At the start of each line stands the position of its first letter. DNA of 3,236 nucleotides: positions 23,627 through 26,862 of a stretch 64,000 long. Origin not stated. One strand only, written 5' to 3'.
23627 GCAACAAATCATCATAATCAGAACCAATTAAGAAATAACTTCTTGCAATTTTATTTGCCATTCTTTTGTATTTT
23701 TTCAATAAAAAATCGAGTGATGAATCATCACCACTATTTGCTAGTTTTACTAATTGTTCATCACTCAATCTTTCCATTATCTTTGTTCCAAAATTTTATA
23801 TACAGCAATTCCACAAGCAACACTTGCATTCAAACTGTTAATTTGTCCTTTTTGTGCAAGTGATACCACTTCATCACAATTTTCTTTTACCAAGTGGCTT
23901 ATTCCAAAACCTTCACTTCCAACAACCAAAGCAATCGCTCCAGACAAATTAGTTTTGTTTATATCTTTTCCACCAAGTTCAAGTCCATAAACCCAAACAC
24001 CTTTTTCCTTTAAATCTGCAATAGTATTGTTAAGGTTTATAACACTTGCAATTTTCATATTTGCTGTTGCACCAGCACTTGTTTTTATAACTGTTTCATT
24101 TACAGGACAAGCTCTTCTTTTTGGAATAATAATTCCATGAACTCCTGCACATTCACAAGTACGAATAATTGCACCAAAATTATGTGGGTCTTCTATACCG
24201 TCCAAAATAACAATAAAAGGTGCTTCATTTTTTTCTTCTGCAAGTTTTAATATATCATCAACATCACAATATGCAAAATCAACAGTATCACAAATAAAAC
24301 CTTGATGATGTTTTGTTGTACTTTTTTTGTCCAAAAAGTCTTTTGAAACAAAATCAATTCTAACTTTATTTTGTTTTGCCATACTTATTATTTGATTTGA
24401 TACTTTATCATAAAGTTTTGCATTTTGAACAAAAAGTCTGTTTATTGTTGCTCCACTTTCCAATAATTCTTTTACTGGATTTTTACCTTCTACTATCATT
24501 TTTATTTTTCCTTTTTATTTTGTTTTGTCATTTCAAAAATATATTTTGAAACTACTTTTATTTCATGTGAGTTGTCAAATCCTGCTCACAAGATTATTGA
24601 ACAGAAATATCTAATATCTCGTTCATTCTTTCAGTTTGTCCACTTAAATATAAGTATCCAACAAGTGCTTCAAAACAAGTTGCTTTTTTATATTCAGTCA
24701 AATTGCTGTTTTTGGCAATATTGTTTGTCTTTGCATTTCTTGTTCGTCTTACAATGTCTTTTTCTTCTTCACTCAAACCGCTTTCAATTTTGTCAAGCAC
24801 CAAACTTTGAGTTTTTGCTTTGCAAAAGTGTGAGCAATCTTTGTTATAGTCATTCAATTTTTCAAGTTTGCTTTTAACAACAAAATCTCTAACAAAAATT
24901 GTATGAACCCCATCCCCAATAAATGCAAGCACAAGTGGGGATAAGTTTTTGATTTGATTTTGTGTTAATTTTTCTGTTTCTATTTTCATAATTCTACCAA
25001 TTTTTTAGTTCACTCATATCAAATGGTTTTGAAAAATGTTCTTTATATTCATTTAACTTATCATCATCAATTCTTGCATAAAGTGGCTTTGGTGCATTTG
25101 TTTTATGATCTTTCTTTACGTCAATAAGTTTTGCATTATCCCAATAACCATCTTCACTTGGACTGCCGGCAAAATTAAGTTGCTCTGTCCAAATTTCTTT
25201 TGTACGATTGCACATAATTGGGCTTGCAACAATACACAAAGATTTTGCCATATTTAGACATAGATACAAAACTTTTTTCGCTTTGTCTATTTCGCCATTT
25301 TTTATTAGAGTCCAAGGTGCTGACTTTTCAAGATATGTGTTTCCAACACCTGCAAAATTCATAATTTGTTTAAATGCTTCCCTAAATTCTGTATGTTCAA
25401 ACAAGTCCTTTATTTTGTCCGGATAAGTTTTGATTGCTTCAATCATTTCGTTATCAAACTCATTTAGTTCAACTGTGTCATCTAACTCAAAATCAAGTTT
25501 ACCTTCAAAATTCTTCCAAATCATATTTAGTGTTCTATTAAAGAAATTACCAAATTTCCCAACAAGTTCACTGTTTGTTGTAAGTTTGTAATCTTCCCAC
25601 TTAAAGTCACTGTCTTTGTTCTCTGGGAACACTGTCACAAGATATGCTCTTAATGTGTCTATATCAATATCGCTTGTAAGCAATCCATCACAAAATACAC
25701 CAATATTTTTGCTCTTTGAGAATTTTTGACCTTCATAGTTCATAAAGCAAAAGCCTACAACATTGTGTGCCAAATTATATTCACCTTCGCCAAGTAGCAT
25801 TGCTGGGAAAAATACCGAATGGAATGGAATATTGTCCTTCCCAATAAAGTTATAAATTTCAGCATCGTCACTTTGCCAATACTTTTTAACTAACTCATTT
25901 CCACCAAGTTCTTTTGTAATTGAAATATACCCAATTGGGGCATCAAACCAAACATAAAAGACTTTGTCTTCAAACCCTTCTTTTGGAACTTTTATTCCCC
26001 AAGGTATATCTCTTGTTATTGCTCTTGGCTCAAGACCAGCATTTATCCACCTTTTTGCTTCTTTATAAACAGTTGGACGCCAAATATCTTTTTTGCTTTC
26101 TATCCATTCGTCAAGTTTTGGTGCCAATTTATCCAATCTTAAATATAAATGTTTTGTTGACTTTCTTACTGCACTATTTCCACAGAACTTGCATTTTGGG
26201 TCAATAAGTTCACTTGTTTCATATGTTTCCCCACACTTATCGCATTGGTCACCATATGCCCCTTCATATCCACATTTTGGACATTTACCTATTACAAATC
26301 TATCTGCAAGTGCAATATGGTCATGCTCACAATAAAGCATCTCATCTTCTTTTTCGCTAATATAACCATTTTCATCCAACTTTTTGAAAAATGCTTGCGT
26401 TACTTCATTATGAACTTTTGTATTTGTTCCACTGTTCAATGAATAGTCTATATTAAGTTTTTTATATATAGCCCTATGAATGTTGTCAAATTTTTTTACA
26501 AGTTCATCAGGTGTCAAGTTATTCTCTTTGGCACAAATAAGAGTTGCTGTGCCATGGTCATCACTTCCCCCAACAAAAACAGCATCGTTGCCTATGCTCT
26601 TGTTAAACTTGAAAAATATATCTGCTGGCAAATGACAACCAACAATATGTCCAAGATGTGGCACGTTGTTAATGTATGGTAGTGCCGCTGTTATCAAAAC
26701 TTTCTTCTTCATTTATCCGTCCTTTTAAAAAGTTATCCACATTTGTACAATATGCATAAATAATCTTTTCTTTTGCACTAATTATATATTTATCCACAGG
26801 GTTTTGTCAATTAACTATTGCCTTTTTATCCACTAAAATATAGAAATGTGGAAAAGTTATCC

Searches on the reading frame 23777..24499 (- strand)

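Call 90: search_protein_families(library=pfam, proteins=[window:23777-24499:-], max_evalue=0.00001)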
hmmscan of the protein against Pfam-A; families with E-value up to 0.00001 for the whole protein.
window:23777-24499:- (240 aa): 2 families
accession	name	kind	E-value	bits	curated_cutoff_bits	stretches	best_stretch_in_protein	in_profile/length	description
PF00588.24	SpoU_methylase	-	1.3e-42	145.8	29.7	1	95-234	2-142/142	SpoU rRNA Methylase family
PF08032.17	SpoU_sub_bind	-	6.5e-17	62.1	22.8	1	2-72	1-70/76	RNA 2'-O ribose methyltransferase substrate binding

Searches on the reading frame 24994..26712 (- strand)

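Call 90: search_protein_families(library=pfam, proteins=[window:24994-26712:-], max_evalue=0.00001)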
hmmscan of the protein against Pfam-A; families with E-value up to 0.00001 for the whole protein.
window:24994-26712:- (572 aa): 4 families
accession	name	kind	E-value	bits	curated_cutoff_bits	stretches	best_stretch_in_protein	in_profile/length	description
PF09334.17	tRNA-synt_1g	-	4.2e-140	467.4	20.1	1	5-395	1-391/391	tRNA synthetases class I (M)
PF19303.5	Anticodon_3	-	9.5e-16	58.5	23.5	1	416-561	7-148/152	Anticodon binding domain of methionyl tRNA ligase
PF00133.28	tRNA-synt_1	-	8.7e-10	38.4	22.7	1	3-243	23-244/414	tRNA synthetases class I (I, L, M and V)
PF08264.19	Anticodon_1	-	6e-08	33.1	25.1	1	422-522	3-103/148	Anticodon-binding domain of tRNA ligase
